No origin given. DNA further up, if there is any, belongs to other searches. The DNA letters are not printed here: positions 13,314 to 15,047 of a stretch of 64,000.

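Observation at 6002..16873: Divergent three-gene pilin-like module separate from the pil machinery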

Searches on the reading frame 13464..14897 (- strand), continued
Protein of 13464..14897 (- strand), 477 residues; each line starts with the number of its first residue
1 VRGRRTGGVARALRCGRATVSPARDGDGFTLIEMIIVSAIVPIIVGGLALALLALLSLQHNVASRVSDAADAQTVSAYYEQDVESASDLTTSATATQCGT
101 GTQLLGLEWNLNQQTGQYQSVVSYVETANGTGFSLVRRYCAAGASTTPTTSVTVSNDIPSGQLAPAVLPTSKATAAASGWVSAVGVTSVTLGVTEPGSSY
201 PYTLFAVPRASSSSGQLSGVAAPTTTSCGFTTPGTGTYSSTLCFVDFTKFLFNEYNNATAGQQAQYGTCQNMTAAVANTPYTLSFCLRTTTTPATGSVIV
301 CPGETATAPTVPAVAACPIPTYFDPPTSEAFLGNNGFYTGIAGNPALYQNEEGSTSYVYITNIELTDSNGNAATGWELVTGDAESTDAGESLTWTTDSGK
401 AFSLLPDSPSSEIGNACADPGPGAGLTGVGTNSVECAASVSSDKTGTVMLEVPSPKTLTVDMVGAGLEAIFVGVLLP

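Call 44: fold_search(model_id=the predicted structure, library=pdb)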
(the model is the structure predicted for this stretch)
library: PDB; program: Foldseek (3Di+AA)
matches with E <= 10: 931; with E <= 0.001: 0
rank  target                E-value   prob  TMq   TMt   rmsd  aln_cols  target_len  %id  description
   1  8hhv_A                4.9e-03  0.20  0.10  0.10  19.5       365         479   10  endo-alpha-D-arabinanase EndoMA1 from Microbacterium arabinogalactanolyticum (released 2023-08-16)
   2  8ic1_A                5.2e-03  0.16  0.10  0.10  18.6       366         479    9  endo-alpha-D-arabinanase EndoMA1 D51N mutant from Microbacterium arabinogalactanolyticum in complex with arabinooligos (released 2023-08-16)
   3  8hcj_A                9.0e-03  0.13  0.12  0.12  24.1       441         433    7  Structure of GH43 family enzyme, Xylan 1, 4 Beta- xylosidase from pseudopedobacter saltans (released 2023-11-15)
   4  8eap_D                1.3e-02  0.12  0.12  0.12  19.2       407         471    7  Cryo-EM structure of the in-situ gp10-gp26 from bacteriophage P22 (released 2023-09-06)
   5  2w5f_A                2.4e-02  0.08  0.07  0.07  14.8       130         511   12  High resolution crystallographic structure of the Clostridium thermocellum N-terminal endo-1,4-beta-D-xylanase 10B (Xy (released 2010-01-19)
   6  8bet_A                2.7e-02  0.04  0.09  0.09  21.9       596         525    8  Structure of D188A-fructofuranosidase from Rhodotorula dairenesis in complex with sucrose (released 2022-12-28)
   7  3ksc_A                3.0e-02  0.20  0.07  0.08  13.2       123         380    8  Crystal structure of pea prolegumin, an 11S seed globulin from Pisum sativum L. (released 2010-04-21)
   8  5wxu_D                3.8e-02  0.15  0.07  0.08  13.4       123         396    7  11S globulin from Wrightia tinctoria reveals auxin binding site (released 2018-05-23)
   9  5wxu_A                3.8e-02  0.15  0.07  0.08  13.5       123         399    7  11S globulin from Wrightia tinctoria reveals auxin binding site (released 2018-05-23)
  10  8iqe_B                4.0e-02  0.28  0.13  0.12   9.9       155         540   12  Crystal structure of tetrameric K2-2 TSP (released 2024-02-21)
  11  2d5f_A                4.0e-02  0.18  0.08  0.09  13.0       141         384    8  Crystal Structure of Recombinant Soybean Proglycinin A3B4 subunit, its Comparison with Mature Glycinin A3B4 subunit, R (released 2006-11-14)
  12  8bet_B                4.2e-02  0.04  0.09  0.09  22.7       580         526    8  Structure of D188A-fructofuranosidase from Rhodotorula dairenesis in complex with sucrose (released 2022-12-28)
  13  8iq5_D                4.5e-02  0.28  0.13  0.11   9.6       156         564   11  Crystal structure of trimeric K2-2 TSP (released 2024-02-21)
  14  8iqe_C                5.0e-02  0.23  0.11  0.09  12.1       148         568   12  Crystal structure of tetrameric K2-2 TSP (released 2024-02-21)
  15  8bet_C                5.0e-02  0.03  0.10  0.09  22.5       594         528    8  Structure of D188A-fructofuranosidase from Rhodotorula dairenesis in complex with sucrose (released 2022-12-28)
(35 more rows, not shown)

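Call 45: search_protein_families(library=pfam, proteins=[P0003, P0010, P0016, P0021, P0033, P0052, P0060], max_evalue=1)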
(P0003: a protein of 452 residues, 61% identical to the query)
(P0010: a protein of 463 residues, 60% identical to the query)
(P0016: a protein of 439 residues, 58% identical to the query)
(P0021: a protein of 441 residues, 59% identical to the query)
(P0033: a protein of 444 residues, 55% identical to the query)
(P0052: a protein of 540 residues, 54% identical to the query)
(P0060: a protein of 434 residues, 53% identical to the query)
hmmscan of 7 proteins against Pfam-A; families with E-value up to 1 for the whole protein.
P0003 (452 aa): 2 families
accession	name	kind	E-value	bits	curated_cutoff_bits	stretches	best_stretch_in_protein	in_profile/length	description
PF18651.6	CshA_NR2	-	1.8e-05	25.4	24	1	342-449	99-195/196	Surface adhesin CshA non-repetitive domain 2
PF07963.17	N_methyl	-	0.00035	20.5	21.2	1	17-38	5-26/27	Prokaryotic N-terminal methylation motif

P0010 (463 aa): 1 family
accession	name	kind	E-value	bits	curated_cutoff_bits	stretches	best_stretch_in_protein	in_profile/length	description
PF07963.17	N_methyl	-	6e-05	22.9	21.2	1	24-48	2-26/27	Prokaryotic N-terminal methylation motif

P0016 (439 aa): 2 families
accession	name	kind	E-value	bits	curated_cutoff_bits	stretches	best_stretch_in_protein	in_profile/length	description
PF18651.6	CshA_NR2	-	8.5e-05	23.3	24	1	313-436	82-195/196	Surface adhesin CshA non-repetitive domain 2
PF07963.17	N_methyl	-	0.00013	21.8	21.2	1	10-32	4-26/27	Prokaryotic N-terminal methylation motif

P0021 (441 aa): 2 families
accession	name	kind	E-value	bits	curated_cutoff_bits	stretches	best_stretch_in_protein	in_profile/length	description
PF18651.6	CshA_NR2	-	8.9e-06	26.5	24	1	264-438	29-195/196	Surface adhesin CshA non-repetitive domain 2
PF07963.17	N_methyl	-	0.0016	18.3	21.2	1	2-21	2-21/27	Prokaryotic N-terminal methylation motif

P0033 (444 aa): 2 families
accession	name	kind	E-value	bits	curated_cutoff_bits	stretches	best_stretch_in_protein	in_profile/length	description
PF18651.6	CshA_NR2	-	3e-06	28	24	1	312-440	74-195/196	Surface adhesin CshA non-repetitive domain 2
PF07963.17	N_methyl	-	1.5e-05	24.8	21.2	1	23-44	2-23/27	Prokaryotic N-terminal methylation motif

P0052 (540 aa): 2 families
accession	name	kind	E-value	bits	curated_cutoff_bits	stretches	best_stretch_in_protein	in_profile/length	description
PF18651.6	CshA_NR2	-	8.9e-08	33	24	1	271-537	3-195/196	Surface adhesin CshA non-repetitive domain 2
PF07963.17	N_methyl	-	0.008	16.2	21.2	1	36-57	5-26/27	Prokaryotic N-terminal methylation motif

P0060 (434 aa): 1 family
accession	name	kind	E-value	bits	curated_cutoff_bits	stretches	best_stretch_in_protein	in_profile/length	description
PF07963.17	N_methyl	-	0.0025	17.8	21.2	1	10-33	3-26/27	Prokaryotic N-terminal methylation motif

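Call 55: search_protein_families(library=pfam, proteins=[L055:11320-19599:+, L075:11413-18495:+, L041:11140-21066:+, L019:11559-12701:+, L027:11355-12581:+], max_evalue=0.001)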
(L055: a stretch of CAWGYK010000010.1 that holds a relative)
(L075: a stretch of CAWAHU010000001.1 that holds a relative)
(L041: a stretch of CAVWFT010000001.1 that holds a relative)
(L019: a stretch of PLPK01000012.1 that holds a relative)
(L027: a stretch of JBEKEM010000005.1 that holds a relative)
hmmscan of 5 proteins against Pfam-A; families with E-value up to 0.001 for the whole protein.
L055:11320-19599:+ (2760 aa): 4 families
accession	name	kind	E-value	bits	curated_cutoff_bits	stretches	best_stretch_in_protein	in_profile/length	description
PF18676.6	MBG_2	-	1.1e-61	205.7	25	6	1297-1374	1-72/72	MBG domain (YGX type)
PF24218.1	DUF7437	-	9.3e-08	32.1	27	0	2227-2254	20-47/66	Family of unknown function (DUF7437)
PF23718.1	DUF7160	-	3.1e-06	27.6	27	0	1308-1338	12-42/54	Family of unknown function (DUF7160)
PF00493.29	MCM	-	2.4e-05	24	23.3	0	2268-2333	87-156/224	MCM P-loop domain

L075:11413-18495:+ (2361 aa): 0 families

L041:11140-21066:+ (3309 aa): 3 families
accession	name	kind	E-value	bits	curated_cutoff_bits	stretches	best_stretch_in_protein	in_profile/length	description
PF18565.7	Glyco_hydro2_C5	-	2.4e-24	85.6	32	0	615-689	22-100/103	Glycoside hydrolase family 2 C-terminal domain 5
PF13620.12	CarboxypepD_reg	-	3.5e-21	75.8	32.3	0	1501-1567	12-79/82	Carboxypeptidase regulatory-like domain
PF16672.11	LAMTOR5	-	1.1e-05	25.9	27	0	3185-3249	35-88/88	Ragulator complex protein LAMTOR5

L019:11559-12701:+ (381 aa): 1 family
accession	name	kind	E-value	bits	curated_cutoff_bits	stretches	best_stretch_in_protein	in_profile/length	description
PF07963.17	N_methyl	-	0.00078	19.4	21.2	0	39-57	8-26/27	Prokaryotic N-terminal methylation motif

L027:11355-12581:+ (409 aa): 0 families
